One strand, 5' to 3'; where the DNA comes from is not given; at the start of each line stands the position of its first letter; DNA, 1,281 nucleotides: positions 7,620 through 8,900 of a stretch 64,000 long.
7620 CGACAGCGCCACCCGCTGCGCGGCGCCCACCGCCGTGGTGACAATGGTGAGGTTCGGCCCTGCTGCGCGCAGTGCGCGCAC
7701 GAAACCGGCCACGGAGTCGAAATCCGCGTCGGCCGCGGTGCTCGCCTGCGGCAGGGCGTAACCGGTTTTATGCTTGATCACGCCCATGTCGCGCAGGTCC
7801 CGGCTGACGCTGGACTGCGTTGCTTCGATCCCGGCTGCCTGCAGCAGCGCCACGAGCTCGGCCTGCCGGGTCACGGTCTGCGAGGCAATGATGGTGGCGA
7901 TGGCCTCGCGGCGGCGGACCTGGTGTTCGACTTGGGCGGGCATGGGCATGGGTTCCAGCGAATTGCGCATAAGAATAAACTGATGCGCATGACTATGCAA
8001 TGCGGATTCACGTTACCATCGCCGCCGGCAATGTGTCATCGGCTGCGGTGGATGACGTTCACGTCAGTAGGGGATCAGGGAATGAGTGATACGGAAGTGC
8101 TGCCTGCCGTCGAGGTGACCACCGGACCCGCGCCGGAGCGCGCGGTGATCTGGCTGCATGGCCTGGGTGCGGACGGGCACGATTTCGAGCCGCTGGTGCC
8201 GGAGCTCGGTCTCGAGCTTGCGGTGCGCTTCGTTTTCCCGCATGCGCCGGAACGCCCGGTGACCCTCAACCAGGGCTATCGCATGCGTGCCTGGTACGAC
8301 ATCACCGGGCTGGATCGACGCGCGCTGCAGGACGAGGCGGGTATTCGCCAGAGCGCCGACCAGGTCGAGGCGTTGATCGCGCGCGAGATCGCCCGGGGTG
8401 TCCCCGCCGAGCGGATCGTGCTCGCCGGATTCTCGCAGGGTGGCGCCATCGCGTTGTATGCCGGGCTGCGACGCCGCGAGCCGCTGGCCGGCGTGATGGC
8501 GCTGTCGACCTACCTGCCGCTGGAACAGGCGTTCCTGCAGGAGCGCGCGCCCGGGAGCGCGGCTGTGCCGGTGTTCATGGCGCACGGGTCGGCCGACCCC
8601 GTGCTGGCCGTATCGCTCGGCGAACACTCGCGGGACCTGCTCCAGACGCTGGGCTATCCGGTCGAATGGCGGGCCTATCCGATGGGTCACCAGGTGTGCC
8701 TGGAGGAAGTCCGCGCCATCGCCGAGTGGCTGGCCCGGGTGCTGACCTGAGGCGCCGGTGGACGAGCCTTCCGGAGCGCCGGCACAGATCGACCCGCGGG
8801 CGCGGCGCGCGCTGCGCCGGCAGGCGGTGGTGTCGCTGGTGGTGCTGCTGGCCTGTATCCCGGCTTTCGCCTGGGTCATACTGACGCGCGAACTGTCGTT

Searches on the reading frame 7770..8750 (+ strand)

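Call 45: search_protein_families(library=pfam, proteins=[window:7770-8750:+], max_evalue=1e-8)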
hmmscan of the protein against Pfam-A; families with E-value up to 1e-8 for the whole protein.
window:7770-8750:+ (326 aa): 1 family
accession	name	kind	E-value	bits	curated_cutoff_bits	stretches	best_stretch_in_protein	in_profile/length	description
PF02230.22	Abhydrolase_2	-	4.9e-53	180.6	23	1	122-323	13-215/217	Phospholipase/Carboxylesterase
